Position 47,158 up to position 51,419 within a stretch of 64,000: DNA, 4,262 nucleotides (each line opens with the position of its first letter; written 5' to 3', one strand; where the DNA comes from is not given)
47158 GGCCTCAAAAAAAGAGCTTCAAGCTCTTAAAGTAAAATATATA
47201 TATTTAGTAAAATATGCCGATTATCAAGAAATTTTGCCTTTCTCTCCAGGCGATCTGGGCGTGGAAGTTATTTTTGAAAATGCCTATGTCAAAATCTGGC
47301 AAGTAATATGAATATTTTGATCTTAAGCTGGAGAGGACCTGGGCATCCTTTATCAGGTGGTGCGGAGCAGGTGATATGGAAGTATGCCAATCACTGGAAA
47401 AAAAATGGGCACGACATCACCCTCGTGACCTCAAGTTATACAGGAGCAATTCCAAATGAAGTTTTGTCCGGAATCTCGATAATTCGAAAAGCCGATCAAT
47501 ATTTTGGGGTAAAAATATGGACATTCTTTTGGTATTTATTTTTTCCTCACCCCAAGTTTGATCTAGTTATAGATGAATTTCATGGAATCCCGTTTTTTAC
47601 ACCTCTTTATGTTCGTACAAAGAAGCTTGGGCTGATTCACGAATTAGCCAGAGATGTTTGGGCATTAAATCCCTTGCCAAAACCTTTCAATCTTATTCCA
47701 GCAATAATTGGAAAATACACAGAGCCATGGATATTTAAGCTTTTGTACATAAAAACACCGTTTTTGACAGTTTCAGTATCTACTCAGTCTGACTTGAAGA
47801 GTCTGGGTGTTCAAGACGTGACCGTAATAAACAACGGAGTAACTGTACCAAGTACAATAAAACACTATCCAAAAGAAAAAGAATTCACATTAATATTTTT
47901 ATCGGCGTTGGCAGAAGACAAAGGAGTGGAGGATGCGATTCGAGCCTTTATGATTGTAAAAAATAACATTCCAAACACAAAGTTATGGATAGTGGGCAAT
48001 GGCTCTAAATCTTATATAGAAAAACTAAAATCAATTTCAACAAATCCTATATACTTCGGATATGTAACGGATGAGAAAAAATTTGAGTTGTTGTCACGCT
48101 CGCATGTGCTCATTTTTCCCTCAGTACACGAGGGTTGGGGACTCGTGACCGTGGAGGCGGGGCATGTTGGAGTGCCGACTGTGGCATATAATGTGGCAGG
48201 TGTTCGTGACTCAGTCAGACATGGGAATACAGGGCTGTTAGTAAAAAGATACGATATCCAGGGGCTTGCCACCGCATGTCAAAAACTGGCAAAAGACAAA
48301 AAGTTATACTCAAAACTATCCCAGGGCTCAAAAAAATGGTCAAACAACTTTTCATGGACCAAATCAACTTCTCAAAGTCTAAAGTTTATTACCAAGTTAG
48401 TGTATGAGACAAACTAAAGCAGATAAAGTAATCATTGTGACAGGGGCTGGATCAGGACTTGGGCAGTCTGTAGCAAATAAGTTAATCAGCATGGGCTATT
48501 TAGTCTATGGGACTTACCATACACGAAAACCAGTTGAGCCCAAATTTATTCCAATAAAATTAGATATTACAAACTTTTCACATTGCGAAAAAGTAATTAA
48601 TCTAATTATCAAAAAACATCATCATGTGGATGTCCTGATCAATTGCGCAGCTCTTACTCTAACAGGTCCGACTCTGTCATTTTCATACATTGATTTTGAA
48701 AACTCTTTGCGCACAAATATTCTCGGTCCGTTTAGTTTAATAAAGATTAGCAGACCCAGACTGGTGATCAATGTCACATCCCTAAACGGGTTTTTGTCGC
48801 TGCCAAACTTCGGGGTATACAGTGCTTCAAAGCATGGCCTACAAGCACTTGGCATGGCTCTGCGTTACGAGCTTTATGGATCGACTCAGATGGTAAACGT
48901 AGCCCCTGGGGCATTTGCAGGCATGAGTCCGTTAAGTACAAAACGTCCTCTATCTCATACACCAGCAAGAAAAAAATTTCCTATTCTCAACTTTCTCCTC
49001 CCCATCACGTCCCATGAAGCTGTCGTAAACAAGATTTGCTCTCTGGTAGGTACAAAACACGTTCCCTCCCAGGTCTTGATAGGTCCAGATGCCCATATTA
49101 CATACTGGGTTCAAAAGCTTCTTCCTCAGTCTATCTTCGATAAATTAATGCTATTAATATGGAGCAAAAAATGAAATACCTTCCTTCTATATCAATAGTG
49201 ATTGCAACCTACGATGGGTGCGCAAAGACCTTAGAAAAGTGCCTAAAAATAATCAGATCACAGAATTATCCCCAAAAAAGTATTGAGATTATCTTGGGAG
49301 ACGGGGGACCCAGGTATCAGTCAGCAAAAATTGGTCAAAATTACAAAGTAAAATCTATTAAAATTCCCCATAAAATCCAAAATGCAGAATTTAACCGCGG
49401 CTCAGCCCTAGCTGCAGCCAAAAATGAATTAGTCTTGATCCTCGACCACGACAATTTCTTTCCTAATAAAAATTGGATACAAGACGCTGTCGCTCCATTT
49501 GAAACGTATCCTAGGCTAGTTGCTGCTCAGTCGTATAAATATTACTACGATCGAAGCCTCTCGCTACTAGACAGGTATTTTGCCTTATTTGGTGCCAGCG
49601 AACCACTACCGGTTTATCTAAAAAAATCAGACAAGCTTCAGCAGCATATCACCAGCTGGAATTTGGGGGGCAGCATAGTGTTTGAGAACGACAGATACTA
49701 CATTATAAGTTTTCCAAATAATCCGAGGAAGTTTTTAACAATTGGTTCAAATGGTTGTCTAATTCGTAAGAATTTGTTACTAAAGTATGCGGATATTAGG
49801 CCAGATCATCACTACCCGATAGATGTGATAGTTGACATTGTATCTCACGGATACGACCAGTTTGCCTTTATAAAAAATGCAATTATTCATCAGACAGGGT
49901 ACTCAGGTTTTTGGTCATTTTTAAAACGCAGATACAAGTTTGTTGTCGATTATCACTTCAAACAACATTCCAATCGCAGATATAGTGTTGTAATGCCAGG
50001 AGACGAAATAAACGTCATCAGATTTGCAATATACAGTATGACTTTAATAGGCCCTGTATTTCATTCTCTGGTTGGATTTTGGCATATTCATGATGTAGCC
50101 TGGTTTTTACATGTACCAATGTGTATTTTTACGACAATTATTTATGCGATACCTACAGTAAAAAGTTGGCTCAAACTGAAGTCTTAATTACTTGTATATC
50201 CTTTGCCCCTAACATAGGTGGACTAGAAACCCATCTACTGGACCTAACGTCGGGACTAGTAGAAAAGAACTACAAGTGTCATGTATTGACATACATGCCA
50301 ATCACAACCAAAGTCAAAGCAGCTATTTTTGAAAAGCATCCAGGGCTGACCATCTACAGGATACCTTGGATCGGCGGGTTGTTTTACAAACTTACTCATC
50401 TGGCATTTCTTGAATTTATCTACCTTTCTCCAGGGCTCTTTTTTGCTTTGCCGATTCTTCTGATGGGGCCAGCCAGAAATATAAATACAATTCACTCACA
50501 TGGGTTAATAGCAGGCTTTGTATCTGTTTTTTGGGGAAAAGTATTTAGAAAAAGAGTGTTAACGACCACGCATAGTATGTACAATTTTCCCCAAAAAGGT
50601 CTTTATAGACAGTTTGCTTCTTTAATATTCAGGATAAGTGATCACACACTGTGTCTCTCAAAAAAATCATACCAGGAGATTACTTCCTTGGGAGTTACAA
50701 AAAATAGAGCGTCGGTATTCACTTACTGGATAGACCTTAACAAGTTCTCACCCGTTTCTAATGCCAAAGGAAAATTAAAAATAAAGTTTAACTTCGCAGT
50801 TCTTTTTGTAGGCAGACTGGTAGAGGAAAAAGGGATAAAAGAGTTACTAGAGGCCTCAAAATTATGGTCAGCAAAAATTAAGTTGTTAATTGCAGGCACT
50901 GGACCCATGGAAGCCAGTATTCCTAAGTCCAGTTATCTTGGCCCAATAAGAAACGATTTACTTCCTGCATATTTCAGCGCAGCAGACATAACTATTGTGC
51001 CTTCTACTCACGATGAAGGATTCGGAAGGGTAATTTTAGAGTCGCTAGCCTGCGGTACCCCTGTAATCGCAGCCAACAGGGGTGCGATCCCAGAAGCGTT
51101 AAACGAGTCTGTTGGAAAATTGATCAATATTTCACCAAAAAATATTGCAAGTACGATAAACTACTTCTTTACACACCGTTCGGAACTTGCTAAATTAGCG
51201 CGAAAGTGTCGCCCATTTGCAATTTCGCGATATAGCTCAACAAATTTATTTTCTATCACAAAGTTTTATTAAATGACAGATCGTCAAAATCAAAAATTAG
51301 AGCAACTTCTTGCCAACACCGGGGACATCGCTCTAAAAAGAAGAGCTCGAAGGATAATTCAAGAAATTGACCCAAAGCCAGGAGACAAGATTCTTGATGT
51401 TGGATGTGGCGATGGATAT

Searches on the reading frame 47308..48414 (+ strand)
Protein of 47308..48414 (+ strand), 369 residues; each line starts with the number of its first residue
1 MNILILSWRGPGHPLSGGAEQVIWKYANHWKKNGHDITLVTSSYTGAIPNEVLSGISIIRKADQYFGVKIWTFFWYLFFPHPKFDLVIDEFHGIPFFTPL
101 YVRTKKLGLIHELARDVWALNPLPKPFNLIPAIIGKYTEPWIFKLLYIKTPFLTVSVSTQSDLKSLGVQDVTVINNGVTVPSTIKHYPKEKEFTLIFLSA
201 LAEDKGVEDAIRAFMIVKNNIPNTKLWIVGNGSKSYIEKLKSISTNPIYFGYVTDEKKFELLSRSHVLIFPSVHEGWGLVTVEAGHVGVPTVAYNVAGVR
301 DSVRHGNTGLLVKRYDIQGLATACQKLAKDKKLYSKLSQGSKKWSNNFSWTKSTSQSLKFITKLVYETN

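Call 44: search_protein_families(library=pfam, proteins=[window:47308-48414:+], max_evalue=0.001)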
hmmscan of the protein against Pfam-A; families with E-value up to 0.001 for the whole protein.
window:47308-48414:+ (369 aa): 4 families
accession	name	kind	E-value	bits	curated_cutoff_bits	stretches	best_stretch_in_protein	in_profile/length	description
PF00534.26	Glycos_transf_1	-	5.5e-33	114.3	26.4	1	188-344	11-172/172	Glycosyl transferases group 1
PF13692.12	Glyco_trans_1_4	-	4.2e-27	95.6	27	1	193-330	2-142/142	Glycosyl transferases group 1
PF20706.3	GT4-conflict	-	3.2e-11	43.3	26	1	161-305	163-322/385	Family 4 Glycosyltransferase in conflict systems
PF13439.12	Glyco_transf_4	-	1.1e-08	35.7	28.5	1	17-178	2-166/170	Glycosyltransferase Family 4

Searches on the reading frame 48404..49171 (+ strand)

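Call 44: search_protein_families(library=pfam, proteins=[window:48404-49171:+], max_evalue=0.001)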
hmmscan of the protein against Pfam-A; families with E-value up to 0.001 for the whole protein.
window:48404-49171:+ (256 aa): 4 families
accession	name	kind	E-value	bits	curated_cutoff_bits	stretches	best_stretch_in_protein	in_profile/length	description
PF00106.31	adh_short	-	1.6e-29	103.3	26.6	1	8-172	1-183/195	short chain dehydrogenase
PF13561.12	adh_short_C2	-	1e-15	58.4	27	1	14-169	1-174/236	Enoyl-(Acyl carrier protein) reductase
PF01370.27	Epimerase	-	0.00011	22.1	20.9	1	10-117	1-103/240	NAD dependent epimerase/dehydratase family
PF08659.16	KR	-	0.00026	21.4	22.6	0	10-149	3-159/180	KR domain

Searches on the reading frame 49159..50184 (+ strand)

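Call 44: search_protein_families(library=pfam, proteins=[window:49159-50184:+], max_evalue=0.001)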
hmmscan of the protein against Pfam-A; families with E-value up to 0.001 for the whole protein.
window:49159-50184:+ (342 aa): 1 family
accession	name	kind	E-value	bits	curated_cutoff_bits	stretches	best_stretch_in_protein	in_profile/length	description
PF00535.33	Glycos_transf_2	-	2.3e-13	50.9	23.3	1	12-134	1-124/168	Glycosyl transferase family 2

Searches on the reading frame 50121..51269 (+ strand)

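Call 45: search_protein_families(library=pfam, proteins=[window:50121-51269:+], max_evalue=0.001)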
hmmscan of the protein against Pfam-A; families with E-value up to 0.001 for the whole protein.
window:50121-51269:+ (383 aa): 6 families
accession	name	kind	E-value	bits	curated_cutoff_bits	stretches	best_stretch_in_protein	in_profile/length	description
PF00534.26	Glycos_transf_1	-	1e-23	84.2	26.4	1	225-360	16-166/172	Glycosyl transferases group 1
PF13692.12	Glyco_trans_1_4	-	4.5e-22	79.3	27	1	226-347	3-137/142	Glycosyl transferases group 1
PF13439.12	Glyco_transf_4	-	4.3e-14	53.3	28.5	1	32-207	1-169/170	Glycosyltransferase Family 4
PF13524.12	Glyco_trans_1_2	-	1.6e-07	31.8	25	1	243-373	6-135/144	Glycosyl transferase-like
PF13579.12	Glyco_trans_4_4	-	1.8e-07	32.1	29.7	1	33-203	1-158/158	Glycosyl transferase 4-like domain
PF20706.3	GT4-conflict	-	0.00013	21.6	26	1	285-332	279-325/385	Family 4 Glycosyltransferase in conflict systems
